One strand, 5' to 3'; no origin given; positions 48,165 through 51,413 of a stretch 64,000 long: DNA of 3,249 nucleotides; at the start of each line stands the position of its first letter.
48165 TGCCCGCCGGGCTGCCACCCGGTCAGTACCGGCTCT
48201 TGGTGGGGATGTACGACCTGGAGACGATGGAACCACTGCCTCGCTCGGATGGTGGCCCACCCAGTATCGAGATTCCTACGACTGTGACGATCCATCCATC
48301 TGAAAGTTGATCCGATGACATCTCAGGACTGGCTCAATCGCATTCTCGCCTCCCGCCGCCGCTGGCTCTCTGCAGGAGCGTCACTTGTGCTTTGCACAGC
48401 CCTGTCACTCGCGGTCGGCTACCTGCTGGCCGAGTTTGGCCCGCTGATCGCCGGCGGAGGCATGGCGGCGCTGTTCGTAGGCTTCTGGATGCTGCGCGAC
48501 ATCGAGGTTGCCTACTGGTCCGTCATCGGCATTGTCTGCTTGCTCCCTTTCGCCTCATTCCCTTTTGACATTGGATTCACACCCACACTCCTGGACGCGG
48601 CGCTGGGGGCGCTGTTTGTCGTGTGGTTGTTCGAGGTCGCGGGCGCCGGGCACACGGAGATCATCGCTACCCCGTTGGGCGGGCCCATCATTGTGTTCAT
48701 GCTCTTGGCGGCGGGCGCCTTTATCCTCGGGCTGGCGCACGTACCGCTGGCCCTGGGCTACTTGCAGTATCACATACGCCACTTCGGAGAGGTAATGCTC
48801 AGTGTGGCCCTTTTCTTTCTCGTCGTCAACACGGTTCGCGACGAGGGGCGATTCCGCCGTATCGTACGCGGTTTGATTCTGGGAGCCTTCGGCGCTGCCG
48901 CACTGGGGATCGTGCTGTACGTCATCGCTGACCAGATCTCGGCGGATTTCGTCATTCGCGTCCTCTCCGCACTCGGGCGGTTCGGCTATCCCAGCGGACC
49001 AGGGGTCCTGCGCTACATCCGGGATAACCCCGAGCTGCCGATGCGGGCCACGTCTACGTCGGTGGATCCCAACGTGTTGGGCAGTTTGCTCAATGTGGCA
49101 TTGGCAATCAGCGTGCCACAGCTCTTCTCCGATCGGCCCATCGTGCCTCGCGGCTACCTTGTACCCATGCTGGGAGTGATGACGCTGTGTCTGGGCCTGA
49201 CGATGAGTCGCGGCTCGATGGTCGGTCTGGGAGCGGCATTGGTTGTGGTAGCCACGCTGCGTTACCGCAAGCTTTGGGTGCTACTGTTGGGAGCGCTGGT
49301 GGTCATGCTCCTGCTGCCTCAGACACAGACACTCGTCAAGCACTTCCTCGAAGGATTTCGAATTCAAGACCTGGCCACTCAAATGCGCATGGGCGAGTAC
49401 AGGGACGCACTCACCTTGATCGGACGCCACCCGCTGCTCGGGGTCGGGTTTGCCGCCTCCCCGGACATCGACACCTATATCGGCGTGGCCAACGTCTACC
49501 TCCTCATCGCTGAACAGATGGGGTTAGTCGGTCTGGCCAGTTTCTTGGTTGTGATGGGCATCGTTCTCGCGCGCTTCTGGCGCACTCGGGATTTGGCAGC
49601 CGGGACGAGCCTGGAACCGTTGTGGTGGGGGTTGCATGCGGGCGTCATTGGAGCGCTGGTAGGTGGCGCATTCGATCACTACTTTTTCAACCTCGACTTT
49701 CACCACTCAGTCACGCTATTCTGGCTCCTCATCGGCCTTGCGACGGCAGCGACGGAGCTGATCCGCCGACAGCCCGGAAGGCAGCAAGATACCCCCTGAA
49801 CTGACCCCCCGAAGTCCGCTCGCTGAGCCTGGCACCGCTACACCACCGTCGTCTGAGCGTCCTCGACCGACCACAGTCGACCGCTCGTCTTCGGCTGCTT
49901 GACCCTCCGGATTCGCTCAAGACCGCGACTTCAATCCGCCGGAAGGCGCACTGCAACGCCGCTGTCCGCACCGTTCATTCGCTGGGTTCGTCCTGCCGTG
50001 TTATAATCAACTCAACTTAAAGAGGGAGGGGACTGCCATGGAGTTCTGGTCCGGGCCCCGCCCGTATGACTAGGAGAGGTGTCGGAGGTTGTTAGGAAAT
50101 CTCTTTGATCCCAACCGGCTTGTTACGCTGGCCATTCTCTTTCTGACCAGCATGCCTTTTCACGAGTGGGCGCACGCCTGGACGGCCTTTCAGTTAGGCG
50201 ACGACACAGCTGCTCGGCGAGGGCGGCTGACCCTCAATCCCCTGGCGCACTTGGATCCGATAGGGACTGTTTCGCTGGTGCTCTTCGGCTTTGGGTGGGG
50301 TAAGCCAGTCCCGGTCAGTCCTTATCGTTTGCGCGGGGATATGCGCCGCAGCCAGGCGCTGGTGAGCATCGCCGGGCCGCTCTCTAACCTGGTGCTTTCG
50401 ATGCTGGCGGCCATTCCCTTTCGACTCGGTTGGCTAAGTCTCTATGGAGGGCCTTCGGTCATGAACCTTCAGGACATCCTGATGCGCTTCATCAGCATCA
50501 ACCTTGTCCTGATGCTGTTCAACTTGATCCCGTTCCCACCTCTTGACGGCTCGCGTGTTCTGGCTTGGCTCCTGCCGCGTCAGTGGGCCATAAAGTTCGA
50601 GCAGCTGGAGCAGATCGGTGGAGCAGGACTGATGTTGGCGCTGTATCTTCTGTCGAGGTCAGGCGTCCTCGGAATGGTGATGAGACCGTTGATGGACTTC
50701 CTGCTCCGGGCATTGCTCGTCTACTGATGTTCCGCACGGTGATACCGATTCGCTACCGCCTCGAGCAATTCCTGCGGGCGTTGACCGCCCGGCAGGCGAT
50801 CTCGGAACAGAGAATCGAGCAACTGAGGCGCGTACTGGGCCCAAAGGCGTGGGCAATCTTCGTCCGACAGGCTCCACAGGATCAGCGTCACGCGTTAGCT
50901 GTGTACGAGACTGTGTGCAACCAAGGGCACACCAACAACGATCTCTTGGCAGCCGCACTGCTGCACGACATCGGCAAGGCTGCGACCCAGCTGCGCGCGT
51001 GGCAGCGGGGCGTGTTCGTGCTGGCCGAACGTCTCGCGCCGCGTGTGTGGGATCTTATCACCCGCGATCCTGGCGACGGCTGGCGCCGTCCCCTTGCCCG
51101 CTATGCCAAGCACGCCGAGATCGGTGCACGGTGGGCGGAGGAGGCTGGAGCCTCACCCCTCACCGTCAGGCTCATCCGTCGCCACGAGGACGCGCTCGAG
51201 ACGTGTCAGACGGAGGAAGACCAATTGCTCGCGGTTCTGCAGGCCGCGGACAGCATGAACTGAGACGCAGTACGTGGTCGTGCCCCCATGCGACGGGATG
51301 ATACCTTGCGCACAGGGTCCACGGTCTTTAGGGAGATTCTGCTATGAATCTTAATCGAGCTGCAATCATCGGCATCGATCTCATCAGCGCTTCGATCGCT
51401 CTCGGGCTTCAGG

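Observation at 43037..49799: Second GT-C paralog locus (P7 with three repeats, P8 with two) directly followed by an O-antigen-ligase-like gene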

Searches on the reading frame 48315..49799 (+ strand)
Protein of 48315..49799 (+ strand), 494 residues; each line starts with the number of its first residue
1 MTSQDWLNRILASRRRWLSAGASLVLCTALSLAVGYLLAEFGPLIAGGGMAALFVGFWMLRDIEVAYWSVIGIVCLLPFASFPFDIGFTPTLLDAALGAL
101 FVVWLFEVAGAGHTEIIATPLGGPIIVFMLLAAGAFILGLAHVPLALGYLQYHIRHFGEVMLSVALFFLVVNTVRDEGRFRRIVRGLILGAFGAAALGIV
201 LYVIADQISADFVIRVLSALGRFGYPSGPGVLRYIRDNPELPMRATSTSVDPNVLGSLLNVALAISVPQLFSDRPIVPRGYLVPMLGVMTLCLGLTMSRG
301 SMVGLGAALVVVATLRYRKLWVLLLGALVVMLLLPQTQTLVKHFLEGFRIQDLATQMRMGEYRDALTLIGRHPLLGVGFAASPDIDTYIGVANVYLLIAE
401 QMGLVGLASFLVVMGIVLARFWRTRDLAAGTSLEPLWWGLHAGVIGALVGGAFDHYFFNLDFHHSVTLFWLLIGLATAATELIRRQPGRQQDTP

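Call 4: search_protein_families(library=pfam, proteins=[window:48315-49799:+], max_evalue=0.01)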
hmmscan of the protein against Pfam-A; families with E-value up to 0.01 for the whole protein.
window:48315-49799:+ (494 aa): 1 family
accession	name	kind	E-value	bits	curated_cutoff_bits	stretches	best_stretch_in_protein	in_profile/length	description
PF04932.20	Wzy_C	-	1.7e-14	54.3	31.7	1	287-411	4-149/149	O-Antigen ligase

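Call 10: find_encoding_contigs(protein=window:48315-49799:+, flank=10000, max_places=6)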
Protein window:48315-49799:+ (494 aa): no gene with exactly this product is on record in the collection.

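Call 36: search_protein_families(library=ncbifam, proteins=[window:48315-49799:+], max_evalue=0.01)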
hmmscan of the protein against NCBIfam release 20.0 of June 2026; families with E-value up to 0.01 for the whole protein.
window:48315-49799:+ (494 aa): 1 family
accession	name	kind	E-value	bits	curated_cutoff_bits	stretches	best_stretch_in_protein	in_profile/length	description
TIGR00947.1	2A73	equivalog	7.6e-06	25.2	366.4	1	247-479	166-422/425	IctB family putative bicarbonate transporter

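Call 49: search_solved_structures(query=window:48315-49799:+, max_evalue=1, show_alignments=1)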
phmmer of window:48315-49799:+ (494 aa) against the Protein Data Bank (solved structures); distinct sequences matched with E-value up to 1: 0.

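Call 50: find_related_loci(query=A3, collection=genome_contigs, flank=10000)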
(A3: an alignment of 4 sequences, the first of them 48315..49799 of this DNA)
Query A3 (494 aa) in genome_contigs; peptide patterns used: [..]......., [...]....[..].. (x = any residue, [..] = any of these).
599 stretches matched a pattern (row limit reached: there are more); 514 encode a relative of the query (tblastn E <= 1e-3); the best 80 are kept; 80 distinct loci.
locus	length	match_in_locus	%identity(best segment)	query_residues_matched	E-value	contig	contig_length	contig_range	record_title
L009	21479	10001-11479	77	1-494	0e+0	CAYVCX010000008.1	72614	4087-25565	MAG TPA_asm: uncultured Anaerolineales bacterium isolate SRP141376_co1_360 genome assembly, contig: NODE_945_length_7261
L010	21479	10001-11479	78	1-493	0e+0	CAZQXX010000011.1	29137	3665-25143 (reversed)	MAG TPA_asm: uncultured Anaerolineales bacterium isolate SRP319275_co2_291 genome assembly, contig: NODE_1010_length_291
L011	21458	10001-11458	81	1-486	0e+0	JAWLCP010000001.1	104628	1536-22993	MAG: Anaerolineae bacterium isolate 15dZY3.bin.6 NODE_383_length_104628_cov_17.047518, whole genome shotgun sequence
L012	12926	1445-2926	75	1-494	0e+0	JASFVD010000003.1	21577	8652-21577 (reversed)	MAG: Anaerolineae bacterium isolate D1105M20metaG_Bin_119 D1105M20metaG_FD_scaffold_491_c1, whole genome shotgun sequenc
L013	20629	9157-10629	76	1-491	0e+0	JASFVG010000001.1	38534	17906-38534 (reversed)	MAG: Anaerolineae bacterium isolate D1105M20metaG_Bin_199 D1105M20metaG_FD_scaffold_216_c1, whole genome shotgun sequenc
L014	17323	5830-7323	76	1-493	0e+0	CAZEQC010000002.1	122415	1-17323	MAG TPA_asm: uncultured Anaerolineales bacterium isolate binchicken_co15_221 genome assembly, contig: NODE_12_length_122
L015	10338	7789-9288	75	1-483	0e+0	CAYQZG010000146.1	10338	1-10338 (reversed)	MAG TPA_asm: uncultured Anaerolineales bacterium isolate binchicken_co15_218 genome assembly, contig: NODE_4843_length_1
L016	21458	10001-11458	73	1-486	0e+0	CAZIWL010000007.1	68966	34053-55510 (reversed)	MAG TPA_asm: uncultured Anaerolineales bacterium isolate binchicken_co334_394 genome assembly, contig: NODE_561_length_6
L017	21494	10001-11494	74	1-494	0e+0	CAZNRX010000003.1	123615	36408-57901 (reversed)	MAG TPA_asm: uncultured Anaerolineales bacterium isolate binchicken_co17_270 genome assembly, contig: NODE_385_length_12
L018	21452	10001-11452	72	1-484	0e+0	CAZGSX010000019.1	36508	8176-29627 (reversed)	MAG TPA_asm: uncultured Anaerolineales bacterium isolate SRP319275_co2_215 genome assembly, contig: NODE_637_length_3650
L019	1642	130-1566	74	1-482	0e+0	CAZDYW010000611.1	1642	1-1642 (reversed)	MAG TPA_asm: uncultured Anaerolineales bacterium isolate binchicken_co15_170 genome assembly, contig: NODE_102467_length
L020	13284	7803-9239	73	1-482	0e+0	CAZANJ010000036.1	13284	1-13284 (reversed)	MAG TPA_asm: uncultured Anaerolineales bacterium isolate binchicken_co8_337 genome assembly, contig: NODE_8570_length_13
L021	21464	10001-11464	71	1-494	0e+0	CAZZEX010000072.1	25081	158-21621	MAG TPA_asm: uncultured Anaerolineales bacterium isolate SRP214966_co5_324 genome assembly, contig: NODE_1411_length_250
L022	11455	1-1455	73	5-484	0e+0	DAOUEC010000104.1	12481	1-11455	MAG TPA_asm: Anaerolineae bacterium isolate N3_163 k131_1408904, whole genome shotgun sequence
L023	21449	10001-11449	71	1-486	0e+0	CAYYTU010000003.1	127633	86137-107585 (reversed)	MAG TPA_asm: uncultured Anaerolineales bacterium isolate binchicken_co17_286 genome assembly, contig: NODE_361_length_12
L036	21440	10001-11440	65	1-484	0e+0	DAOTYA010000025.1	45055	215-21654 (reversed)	MAG TPA_asm: Anaerolineae bacterium isolate H23_299 k115_375183, whole genome shotgun sequence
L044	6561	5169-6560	64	2-471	1e-176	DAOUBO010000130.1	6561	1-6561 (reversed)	MAG TPA_asm: Anaerolineae bacterium isolate H70_732 k91_313144, whole genome shotgun sequence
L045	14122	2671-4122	62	1-485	1e-174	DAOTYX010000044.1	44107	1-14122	MAG TPA_asm: Anaerolineae bacterium isolate H33_443 k95_568884, whole genome shotgun sequence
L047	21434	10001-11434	61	1-486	7e-172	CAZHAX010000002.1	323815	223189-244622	MAG TPA_asm: uncultured Anaerolineales bacterium isolate binchicken_co116_387 genome assembly, contig: NODE_3_length_323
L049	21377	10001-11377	65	35-490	4e-165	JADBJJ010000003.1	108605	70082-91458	MAG: Chloroflexota bacterium isolate Tumba.bins.32 NODE_297_length_108605_cov_158.53, whole genome shotgun sequence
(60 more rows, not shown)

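Call 55: search_protein_families(library=pfam, proteins=[L013:1177-3375:+, L013:3647-5518:+, L013:5528-7900:+, L013:7897-9039:+, L044:1347-4304:+, L045:2-2668:+, L049:7942-9084:+, L049:9087-9782:+, L047:3731-6100:+, L036:4774-7923:+], max_evalue=0.001)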
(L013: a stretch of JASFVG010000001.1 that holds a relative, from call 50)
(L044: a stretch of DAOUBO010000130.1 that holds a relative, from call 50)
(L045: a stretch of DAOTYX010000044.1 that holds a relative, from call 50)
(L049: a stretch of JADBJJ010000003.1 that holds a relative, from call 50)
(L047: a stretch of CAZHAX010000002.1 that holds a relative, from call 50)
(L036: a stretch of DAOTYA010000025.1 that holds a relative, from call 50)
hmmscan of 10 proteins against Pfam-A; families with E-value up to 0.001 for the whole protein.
L013:1177-3375:+ (732 aa): 6 families
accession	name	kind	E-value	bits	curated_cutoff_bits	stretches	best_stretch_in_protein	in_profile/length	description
PF01580.24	FtsK_SpoIIIE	-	1.6e-57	194.9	24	1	357-546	2-220/221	FtsK/SpoIIIE family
PF17854.6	FtsK_alpha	-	8e-25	87.4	22.9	1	242-349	1-101/101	FtsK alpha domain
PF09397.16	FtsK_gamma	-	3.5e-17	62.3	30.6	1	657-716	4-62/63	Ftsk gamma domain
PF12846.13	AAA_10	-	3.7e-06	26.6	27.5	1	380-450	8-74/362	AAA-like domain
PF01935.23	DUF87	-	0.0004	21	23.2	1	389-433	17-60/220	Helicase HerA, central domain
PF13491.11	FtsK_4TM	-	0.00064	19.9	23.1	1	54-165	58-163/171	4TM region of DNA translocase FtsK/SpoIIIE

L013:3647-5518:+ (623 aa): 22 families
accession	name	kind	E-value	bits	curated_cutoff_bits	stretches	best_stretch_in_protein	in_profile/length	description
PF00005.33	ABC_tran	-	4e-54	183.4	25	2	77-250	1-137/137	ABC transporter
PF13304.12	AAA_21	-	4.9e-15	56.8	27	0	91-108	3-20/304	AAA domain, putative AbiEii toxin, Type IV TA system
PF02463.25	SMC_N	-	8.1e-09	35.7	40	0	213-288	135-208/220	RecF/RecN/SMC N terminal domain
PF00004.35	AAA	-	1.1e-06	29.6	21.2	0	92-131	3-40/131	ATPase family associated with various cellular activities (AAA)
PF05729.18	NACHT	-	1.4e-06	28.7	26.7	0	435-454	2-21/167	NACHT domain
PF12848.13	ABC_tran_Xtn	-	2e-06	28.2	25.9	1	296-388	6-77/85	ABC transporter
PF13555.12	AAA_29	-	2.2e-06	27.7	27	0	425-450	14-39/61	P-loop containing region of AAA domain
PF13476.12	AAA_23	-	2.3e-06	28.8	27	0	92-107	24-39/201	AAA domain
PF24389.1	ORC-CDC6-like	-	4.7e-06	26.1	27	0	92-110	37-55/571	ORC-CDC6-like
PF00006.31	ATP-synt_ab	-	4.9e-06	26.8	29.5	0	428-457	9-38/213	ATP synthase alpha/beta family, nucleotide-binding domain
PF13521.12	AAA_28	-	1e-05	26.2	27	0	435-456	1-22/164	AAA domain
PF02367.23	TsaE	-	4.1e-05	24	26.6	0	429-458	17-46/128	Threonylcarbamoyl adenosine biosynthesis protein TsaE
PF13401.12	AAA_22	-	6.8e-05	23.6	27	0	92-126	10-33/130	AAA domain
PF13604.12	AAA_30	-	9.3e-05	22.7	27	0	432-462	16-47/191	AAA domain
PF13481.12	AAA_25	-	0.00012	22.2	27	0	430-467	30-65/195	AAA domain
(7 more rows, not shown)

L013:5528-7900:+ (790 aa): 4 families
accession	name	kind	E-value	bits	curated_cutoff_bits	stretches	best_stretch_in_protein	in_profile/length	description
PF01131.25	Topoisom_bac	-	5.5e-117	391.7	35.1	1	191-625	3-410/411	DNA topoisomerase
PF01396.24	Zn_ribbon_Top1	-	1.6e-41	140.2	32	3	707-739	1-33/39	Topoisomerase DNA binding C4 zinc finger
PF01751.28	Toprim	-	3.9e-21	75.5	23.1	1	65-175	2-96/96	Toprim domain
PF06677.18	Auto_anti-p27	-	0.00032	21.1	24.1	0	706-723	14-30/40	Sjogren's syndrome/scleroderma autoantigen 1 (Autoantigen p27)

L013:7897-9039:+ (380 aa): 4 families
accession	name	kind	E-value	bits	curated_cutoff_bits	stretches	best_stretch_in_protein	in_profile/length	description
PF00817.25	IMS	-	3.8e-51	173.3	23.2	1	37-184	1-148/148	impB/mucB/samB family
PF11799.13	IMS_C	-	7.1e-28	97.7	20.7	1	270-372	1-100/109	impB/mucB/samB family C-terminal domain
PF11798.14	IMS_HHH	-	1.7e-07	31.5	24.4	1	196-227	1-32/32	IMS family HHH motif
PF21999.2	IMS_HHH_1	-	1.9e-05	25.5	27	1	211-260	3-53/53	DNA polymerase-iota, thumb domain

L044:1347-4304:+ (985 aa): 4 families
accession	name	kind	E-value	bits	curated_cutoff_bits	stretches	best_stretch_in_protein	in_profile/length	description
PF01074.27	Glyco_hydro_38N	-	1.1e-38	133.7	25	1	53-267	1-219/270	Glycosyl hydrolases family 38 N-terminal domain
PF07748.19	Glyco_hydro_38C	-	7.5e-12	46.4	25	1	608-827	1-201/206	Glycosyl hydrolases family 38 C-terminal domain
PF09261.16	Alpha-mann_mid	-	9e-10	39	31.1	1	330-419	5-96/96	Alpha mannosidase middle domain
PF17677.7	Glyco_hydro38C2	-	2.7e-09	37.4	22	1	909-980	2-72/72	Glycosyl hydrolases family 38 C-terminal beta sandwich domain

L045:2-2668:+ (888 aa): 3 families
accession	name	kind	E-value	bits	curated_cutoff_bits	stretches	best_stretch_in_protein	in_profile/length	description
PF00528.27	BPD_transp_1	-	3.3e-21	76.3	26.4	1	181-383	1-179/184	Binding-protein-dependent transport system inner membrane component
PF04389.22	Peptidase_M28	-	1.9e-20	73.9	21.3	1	690-875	12-190/193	Peptidase family M28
PF01546.33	Peptidase_M20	-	3.8e-05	24.1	24.6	1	713-794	31-110/206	Peptidase family M20/M25/M40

L049:7942-9084:+ (380 aa): 5 families
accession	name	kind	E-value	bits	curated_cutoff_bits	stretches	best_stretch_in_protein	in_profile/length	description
PF00072.30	Response_reg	-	8.1e-31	106.9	30.2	1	5-117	1-111/111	Response regulator receiver domain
PF13614.12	AAA_31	-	5.9e-09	36.5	27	1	137-175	3-38/177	AAA domain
PF06564.18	CBP_BcsQ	-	2.2e-05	24.5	21.3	1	137-309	3-173/234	Cellulose biosynthesis protein BcsQ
PF10609.15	ParA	-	5.5e-05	23.1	27.1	0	141-290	9-151/246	NUBPL iron-transfer P-loop NTPase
PF01656.29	CbiA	-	6.3e-05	23.4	25.4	1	141-349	4-118/125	CobQ/CobB/MinD/ParA nucleotide binding domain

L049:9087-9782:+ (231 aa): 2 families
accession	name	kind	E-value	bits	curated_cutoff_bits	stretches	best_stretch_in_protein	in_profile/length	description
PF04493.20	Endonuclease_5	-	7.4e-74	248.1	23.4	1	25-215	3-198/198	Endonuclease V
PF01949.23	Endo_dU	-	0.00016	21.6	32.7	1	174-219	136-180/182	Endonuclease dU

L047:3731-6100:+ (789 aa): 5 families
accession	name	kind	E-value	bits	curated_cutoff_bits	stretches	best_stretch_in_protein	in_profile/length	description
PF19565.4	DUF6087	-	1.5e-12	48.1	27.1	0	628-645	42-59/99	Family of unknown function (DUF6087)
PF21158.3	flgK_1st_1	-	1e-09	38.7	24.2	0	667-689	17-39/81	Flagellar hook-associated protein 1, D2-like domain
PF12768.13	Rax2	-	5e-07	29.8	28.8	0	372-507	36-168/254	Rax2 C-terminal beta propeller domain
PF06507.19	ARF_AD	-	7.1e-06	26.3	27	0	529-548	38-59/84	Auxin response factor ancillary domain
PF01510.30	Amidase_2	-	0.00017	22.3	26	0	491-518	56-83/131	N-acetylmuramoyl-L-alanine amidase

L036:4774-7923:+ (1049 aa): 26 families (the best 25 are shown)
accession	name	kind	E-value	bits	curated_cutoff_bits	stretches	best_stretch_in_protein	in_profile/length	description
PF07992.20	Pyr_redox_2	-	8.5e-27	94.7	26.1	1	623-743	2-115/291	Pyridine nucleotide-disulphide oxidoreductase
PF00037.32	Fer4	-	4.7e-21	74.1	21.1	3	172-195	1-24/24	4Fe-4S binding domain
PF13450.12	NAD_binding_8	-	5.3e-17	62.3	21.9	2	626-665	1-40/68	NAD(P)-binding Rossmann-like domain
PF12838.12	Fer4_7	-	2e-13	51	27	3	132-193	2-52/52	4Fe-4S dicluster domain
PF12831.13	FAD_oxidored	-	1.6e-12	47.9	27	1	624-660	2-38/416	FAD dependent oxidoreductase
PF00890.30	FAD_binding_2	-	7.3e-12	45.6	20.4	2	624-660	2-38/414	FAD binding domain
PF12837.12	Fer4_6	-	1.5e-11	44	25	3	173-194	3-24/24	4Fe-4S binding domain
PF13237.11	Fer4_10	-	7.6e-11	42.2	25.5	2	172-194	2-26/53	4Fe-4S dicluster domain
PF01266.30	DAO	-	1.2e-09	38.6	27.9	2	623-659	1-38/353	FAD dependent oxidoreductase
PF00070.33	Pyr_redox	-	2e-09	38.2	22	1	623-657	1-35/82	Pyridine nucleotide-disulphide oxidoreductase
PF13183.11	Fer4_8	-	3.6e-09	37.5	27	1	131-192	4-67/68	4Fe-4S dicluster domain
PF13187.11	Fer4_9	-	5.1e-09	36.5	27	2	132-194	2-52/52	4Fe-4S dicluster domain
PF13484.11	Fer4_16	-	7.3e-09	36.7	30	1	179-200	2-24/66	4Fe-4S double cluster binding domain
PF14697.11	Fer4_21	-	8.1e-09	35.9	35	1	979-1028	2-53/59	4Fe-4S dicluster domain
PF12797.12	Fer4_2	-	9.8e-09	35.1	24.5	1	173-191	4-22/22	4Fe-4S binding domain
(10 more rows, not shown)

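Call 65: search_solved_structures(query=A4, max_evalue=10, show_alignments=3)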
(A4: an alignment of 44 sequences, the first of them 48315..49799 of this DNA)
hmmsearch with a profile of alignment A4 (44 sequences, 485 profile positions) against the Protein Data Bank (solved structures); distinct sequences matched with E-value up to 10: 0.

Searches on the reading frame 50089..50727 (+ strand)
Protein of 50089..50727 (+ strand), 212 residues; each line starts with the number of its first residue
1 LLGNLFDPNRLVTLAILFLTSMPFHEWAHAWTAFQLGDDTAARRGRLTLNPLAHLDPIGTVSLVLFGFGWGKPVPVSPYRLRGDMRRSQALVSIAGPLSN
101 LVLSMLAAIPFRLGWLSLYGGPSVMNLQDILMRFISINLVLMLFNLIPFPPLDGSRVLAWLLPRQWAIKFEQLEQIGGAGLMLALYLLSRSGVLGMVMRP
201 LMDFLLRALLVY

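Call 6: search_protein_families(library=pfam, proteins=[window:50089-50727:+], max_evalue=0.01)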
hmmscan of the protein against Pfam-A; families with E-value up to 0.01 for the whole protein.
window:50089-50727:+ (212 aa): 1 family
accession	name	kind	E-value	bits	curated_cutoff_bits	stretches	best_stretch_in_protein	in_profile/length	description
PF02163.28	Peptidase_M50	-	5e-10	39.5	27.2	1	126-163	158-195/221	Peptidase family M50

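Call 36: search_protein_families(library=ncbifam, proteins=[window:50089-50727:+], max_evalue=0.01)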
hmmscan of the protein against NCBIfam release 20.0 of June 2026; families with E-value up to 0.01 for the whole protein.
window:50089-50727:+ (212 aa): 1 family
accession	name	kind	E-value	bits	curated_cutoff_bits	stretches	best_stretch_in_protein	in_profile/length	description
NF041824.1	daptide_HExxH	equivalog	6e-07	28.9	300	1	85-158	215-280/379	daptide biosynthesis intramembrane metalloprotease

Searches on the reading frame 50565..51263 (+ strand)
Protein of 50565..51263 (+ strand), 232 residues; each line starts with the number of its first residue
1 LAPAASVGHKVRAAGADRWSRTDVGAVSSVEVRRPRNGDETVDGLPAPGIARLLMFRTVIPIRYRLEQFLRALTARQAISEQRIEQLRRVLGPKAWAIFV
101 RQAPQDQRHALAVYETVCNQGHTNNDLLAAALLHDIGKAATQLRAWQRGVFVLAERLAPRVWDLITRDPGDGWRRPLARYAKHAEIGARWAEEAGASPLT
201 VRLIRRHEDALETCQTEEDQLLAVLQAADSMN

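Call 6: search_protein_families(library=pfam, proteins=[window:50565-51263:+], max_evalue=0.01)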
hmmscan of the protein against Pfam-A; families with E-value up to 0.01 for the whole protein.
window:50565-51263:+ (232 aa): 1 family
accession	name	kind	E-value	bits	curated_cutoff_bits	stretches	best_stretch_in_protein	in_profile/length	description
PF01966.28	HD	-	1.7e-05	25.5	22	1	109-224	4-109/116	HD domain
